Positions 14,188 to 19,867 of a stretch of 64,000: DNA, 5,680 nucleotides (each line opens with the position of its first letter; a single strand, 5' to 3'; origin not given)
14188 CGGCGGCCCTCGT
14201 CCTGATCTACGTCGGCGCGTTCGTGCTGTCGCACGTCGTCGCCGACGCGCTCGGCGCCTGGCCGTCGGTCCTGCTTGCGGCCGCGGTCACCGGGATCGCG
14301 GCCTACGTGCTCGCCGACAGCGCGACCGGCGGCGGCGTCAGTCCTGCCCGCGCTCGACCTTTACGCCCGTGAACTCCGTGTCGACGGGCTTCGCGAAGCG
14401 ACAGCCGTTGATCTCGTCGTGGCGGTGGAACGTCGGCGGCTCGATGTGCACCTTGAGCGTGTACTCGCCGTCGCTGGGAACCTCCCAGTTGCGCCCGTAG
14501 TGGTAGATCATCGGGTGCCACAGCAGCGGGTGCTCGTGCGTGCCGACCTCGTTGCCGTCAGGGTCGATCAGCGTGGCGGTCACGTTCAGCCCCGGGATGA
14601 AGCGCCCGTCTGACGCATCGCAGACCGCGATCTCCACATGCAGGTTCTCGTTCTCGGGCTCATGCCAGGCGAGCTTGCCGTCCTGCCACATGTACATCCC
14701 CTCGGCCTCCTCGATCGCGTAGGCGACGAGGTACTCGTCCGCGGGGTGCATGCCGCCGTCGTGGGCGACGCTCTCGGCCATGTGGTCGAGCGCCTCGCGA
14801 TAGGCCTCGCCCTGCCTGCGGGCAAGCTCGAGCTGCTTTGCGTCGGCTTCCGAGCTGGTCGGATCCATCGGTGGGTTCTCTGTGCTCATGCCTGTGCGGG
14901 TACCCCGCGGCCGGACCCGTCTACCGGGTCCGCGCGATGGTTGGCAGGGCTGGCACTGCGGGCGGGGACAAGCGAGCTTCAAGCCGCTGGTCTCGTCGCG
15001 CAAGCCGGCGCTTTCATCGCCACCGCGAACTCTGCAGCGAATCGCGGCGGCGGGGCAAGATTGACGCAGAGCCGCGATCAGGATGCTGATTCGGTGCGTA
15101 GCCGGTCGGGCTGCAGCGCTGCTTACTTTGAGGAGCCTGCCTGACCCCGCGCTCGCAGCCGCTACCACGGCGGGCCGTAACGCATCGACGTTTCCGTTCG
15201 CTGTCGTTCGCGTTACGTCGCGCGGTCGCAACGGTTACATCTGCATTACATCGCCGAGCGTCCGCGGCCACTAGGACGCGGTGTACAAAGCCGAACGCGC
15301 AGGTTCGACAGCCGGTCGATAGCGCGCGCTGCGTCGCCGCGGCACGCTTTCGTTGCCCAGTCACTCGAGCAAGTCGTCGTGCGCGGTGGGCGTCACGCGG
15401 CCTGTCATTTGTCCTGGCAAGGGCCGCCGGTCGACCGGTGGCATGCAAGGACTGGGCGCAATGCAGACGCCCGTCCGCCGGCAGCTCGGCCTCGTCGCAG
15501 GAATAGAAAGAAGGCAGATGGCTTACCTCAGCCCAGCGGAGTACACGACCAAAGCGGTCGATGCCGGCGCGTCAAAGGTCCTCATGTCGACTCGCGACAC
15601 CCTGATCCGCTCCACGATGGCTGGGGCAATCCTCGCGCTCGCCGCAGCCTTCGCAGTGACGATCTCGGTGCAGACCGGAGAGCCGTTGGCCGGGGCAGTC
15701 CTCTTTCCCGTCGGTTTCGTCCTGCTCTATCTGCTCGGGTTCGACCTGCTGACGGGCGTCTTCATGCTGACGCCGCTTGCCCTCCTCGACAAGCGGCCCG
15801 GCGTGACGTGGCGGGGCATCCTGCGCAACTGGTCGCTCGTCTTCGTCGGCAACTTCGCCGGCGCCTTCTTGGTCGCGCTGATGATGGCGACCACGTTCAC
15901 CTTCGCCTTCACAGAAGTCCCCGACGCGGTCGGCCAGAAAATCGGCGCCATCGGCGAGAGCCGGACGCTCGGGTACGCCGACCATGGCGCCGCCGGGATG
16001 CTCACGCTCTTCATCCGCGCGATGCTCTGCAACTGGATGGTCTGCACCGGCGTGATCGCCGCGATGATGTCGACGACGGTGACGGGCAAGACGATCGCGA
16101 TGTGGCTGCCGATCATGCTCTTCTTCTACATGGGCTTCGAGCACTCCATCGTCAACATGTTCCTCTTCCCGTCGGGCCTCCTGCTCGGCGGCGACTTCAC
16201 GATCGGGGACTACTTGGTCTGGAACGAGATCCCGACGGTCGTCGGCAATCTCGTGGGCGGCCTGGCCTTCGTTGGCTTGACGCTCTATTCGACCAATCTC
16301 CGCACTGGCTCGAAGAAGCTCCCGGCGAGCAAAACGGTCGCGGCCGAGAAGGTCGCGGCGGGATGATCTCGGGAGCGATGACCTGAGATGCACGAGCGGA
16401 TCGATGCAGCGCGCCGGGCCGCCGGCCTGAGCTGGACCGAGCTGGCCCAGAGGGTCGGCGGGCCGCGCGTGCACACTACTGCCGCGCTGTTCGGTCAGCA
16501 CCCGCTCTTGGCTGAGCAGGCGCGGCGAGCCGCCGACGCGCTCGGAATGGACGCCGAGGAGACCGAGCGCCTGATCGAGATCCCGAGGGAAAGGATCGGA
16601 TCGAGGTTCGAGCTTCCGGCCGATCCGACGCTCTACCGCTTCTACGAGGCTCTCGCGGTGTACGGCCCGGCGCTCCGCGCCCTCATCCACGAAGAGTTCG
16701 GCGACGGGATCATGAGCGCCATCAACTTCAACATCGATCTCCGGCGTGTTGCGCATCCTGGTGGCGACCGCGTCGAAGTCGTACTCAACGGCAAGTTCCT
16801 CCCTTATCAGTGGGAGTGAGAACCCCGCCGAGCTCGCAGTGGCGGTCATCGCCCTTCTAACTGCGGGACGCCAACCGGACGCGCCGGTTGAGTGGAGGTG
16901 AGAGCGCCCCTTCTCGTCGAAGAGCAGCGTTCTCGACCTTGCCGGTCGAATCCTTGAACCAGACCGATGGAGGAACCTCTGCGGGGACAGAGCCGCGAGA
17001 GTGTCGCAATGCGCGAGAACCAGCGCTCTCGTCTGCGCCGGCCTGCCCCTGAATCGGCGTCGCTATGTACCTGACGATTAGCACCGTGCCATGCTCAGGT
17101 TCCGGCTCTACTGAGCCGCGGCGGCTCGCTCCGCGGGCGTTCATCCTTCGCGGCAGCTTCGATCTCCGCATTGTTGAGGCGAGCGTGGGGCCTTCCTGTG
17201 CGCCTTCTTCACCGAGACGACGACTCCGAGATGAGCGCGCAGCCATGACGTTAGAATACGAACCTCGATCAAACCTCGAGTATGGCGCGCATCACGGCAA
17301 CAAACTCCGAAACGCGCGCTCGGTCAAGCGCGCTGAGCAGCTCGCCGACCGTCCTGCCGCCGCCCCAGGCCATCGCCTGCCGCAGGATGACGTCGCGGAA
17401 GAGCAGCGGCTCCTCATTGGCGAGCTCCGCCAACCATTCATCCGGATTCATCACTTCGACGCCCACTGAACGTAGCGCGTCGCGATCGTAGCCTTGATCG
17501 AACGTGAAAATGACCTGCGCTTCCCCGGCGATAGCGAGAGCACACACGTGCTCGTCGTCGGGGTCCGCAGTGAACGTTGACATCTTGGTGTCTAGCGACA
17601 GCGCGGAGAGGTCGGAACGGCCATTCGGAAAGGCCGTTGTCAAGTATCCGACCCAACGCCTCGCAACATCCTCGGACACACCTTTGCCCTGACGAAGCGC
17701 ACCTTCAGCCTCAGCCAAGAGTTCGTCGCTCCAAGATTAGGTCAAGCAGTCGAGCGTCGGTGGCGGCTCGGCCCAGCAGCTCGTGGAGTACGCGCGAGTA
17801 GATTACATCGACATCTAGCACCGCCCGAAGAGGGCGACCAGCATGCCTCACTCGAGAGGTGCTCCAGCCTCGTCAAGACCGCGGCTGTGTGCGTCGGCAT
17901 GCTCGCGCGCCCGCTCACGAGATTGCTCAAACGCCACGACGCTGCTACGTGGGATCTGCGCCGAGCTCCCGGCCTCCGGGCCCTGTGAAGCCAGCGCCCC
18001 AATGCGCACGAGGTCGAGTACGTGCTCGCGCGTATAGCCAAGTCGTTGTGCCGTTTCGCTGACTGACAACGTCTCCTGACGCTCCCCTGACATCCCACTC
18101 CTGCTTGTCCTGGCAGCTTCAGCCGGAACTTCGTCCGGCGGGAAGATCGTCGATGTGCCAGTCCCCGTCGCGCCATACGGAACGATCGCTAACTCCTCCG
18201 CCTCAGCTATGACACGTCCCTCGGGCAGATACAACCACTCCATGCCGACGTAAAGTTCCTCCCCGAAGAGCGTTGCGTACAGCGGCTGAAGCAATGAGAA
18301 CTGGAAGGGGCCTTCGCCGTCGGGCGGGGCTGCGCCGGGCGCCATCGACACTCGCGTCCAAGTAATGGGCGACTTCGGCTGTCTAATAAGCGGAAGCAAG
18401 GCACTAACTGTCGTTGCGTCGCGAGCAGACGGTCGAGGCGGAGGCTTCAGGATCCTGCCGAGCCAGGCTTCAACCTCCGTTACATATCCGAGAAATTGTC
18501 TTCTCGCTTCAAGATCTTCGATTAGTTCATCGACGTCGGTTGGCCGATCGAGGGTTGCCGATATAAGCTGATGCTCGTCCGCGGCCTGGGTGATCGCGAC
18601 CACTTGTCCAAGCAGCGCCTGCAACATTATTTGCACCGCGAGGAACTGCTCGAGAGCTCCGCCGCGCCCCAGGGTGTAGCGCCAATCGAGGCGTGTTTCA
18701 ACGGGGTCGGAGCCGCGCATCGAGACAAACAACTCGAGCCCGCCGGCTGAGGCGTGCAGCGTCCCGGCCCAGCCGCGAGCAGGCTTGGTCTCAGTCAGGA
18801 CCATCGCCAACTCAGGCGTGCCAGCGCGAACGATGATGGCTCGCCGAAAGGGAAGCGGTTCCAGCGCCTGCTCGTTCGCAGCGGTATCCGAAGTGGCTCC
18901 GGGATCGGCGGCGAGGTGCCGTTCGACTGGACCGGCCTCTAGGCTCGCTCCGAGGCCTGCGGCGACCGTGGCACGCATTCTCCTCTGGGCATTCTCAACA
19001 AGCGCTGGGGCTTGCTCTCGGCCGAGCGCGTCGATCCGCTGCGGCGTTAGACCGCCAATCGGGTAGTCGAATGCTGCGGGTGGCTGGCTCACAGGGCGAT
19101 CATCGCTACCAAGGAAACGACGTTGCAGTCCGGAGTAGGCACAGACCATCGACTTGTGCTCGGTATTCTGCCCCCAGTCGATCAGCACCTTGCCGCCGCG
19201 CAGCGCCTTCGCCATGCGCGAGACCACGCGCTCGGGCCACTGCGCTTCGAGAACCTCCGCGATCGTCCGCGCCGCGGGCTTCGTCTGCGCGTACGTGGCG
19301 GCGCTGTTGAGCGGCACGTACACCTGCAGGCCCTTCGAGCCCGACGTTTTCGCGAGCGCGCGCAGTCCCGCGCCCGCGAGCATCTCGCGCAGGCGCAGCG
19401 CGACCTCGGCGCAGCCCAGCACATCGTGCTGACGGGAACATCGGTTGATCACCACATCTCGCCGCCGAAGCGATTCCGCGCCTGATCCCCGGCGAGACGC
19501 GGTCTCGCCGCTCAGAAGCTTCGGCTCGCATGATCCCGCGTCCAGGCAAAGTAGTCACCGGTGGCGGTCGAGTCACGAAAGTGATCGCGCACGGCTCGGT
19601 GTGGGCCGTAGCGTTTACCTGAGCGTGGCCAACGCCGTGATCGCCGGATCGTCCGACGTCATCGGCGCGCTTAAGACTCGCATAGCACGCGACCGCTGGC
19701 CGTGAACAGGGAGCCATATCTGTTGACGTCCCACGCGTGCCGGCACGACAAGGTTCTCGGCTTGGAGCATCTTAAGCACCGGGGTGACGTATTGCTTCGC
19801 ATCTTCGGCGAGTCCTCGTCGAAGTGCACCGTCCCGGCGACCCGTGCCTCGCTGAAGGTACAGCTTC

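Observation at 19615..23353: Nuclease-like / NACHT (STAND) NTPase gene precisely split by an IS256-family element and restorable in silico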

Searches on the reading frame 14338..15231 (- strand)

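Call 73: search_protein_families(library=pfam, max_evalue=0.01, proteins=[window:14338-15231:-])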
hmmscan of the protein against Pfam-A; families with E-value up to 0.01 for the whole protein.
window:14338-15231:- (297 aa): 1 family
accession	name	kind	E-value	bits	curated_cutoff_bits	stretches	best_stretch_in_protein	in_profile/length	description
PF10634.15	Iron_transport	-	7.2e-07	30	21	1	200-285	52-142/150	Fe2+ transport protein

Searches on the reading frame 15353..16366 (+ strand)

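Call 73: search_protein_families(library=pfam, max_evalue=0.01, proteins=[window:15353-16366:+])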
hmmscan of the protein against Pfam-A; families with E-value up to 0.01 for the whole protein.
window:15353-16366:+ (337 aa): 1 family
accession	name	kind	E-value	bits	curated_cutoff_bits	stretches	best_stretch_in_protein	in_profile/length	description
PF01226.23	Form_Nir_trans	-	3.1e-65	220.3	34.6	1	64-312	2-239/240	Formate/nitrite transporter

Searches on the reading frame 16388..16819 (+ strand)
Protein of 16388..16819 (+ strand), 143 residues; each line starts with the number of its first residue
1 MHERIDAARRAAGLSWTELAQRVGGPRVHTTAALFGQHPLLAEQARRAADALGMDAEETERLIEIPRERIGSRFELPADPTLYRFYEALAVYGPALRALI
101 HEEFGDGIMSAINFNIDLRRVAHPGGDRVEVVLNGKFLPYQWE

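Call 73: search_protein_families(library=pfam, max_evalue=0.01, proteins=[window:16388-16819:+])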
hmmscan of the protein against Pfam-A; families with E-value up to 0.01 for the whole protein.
window:16388-16819:+ (143 aa): 4 families
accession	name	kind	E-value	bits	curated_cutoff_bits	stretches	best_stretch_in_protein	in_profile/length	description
PF02560.19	Cyanate_lyase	-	1.6e-31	108.3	25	1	76-141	3-68/69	Cyanate lyase C-terminal domain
PF21291.3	CYNS_N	-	1.4e-14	54.2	27.1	1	3-66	6-69/69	Cyanate hydratase, N-terminal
PF13560.12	HTH_31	-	0.00028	21.6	27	1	7-62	8-64/64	Helix-turn-helix domain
PF01381.28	HTH_3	-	0.0076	16.7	23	0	7-24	3-20/55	Helix-turn-helix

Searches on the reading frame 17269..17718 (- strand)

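Call 73: search_protein_families(library=pfam, max_evalue=0.01, proteins=[window:17269-17718:-])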
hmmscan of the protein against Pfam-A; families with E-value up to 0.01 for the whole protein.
window:17269-17718:- (149 aa): 1 family
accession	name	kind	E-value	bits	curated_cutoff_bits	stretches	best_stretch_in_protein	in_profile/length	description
PF13470.12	PIN_3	-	0.00068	20.9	27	1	37-75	76-114/115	PIN domain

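Call 91: search_protein_families(library=padloc, max_evalue=0.1, proteins=[window:17269-17718:-])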
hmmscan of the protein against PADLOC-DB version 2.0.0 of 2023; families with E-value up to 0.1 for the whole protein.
window:17269-17718:- (149 aa): 0 families

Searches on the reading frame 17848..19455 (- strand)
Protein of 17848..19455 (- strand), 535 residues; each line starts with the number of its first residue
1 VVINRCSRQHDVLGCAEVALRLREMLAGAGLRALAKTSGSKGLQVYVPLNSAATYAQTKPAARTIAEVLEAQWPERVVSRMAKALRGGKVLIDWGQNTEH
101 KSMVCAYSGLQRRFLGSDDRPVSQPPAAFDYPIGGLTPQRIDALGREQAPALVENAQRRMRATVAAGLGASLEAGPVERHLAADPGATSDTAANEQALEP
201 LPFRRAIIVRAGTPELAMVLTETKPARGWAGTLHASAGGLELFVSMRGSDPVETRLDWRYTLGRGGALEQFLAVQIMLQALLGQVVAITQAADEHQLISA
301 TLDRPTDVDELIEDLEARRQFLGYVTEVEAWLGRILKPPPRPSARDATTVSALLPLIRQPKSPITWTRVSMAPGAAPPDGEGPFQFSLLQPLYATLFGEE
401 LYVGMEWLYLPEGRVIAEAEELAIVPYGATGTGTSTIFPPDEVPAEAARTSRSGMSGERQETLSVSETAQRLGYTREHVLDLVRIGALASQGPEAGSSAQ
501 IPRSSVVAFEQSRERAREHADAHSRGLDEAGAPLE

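Call 73: search_protein_families(library=pfam, max_evalue=0.01, proteins=[window:17848-19455:-])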
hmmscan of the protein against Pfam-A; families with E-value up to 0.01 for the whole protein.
window:17848-19455:- (535 aa): 2 families
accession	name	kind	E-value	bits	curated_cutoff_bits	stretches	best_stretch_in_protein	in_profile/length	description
PF21686.3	LigD_Prim-Pol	-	3.3e-28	99.4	27.4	1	14-108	117-211/254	LigD, primase-polymerase domain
PF12728.13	HTH_17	-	0.00091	19.9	27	1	463-513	2-50/51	Helix-turn-helix domain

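Call 91: search_protein_families(library=padloc, max_evalue=0.1, proteins=[window:17848-19455:-])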
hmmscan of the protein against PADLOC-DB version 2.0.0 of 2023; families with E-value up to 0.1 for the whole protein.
window:17848-19455:- (535 aa): 0 families

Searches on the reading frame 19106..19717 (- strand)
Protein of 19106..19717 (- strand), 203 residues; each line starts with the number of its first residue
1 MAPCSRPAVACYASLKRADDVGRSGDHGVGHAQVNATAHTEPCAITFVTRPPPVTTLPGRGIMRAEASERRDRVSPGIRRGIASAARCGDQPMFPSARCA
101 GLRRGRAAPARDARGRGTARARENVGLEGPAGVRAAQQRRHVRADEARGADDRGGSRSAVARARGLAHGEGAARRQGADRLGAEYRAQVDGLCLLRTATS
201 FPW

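Call 73: search_protein_families(library=pfam, max_evalue=0.01, proteins=[window:19106-19717:-])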
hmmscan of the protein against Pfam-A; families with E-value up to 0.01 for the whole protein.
window:19106-19717:- (203 aa): 0 families
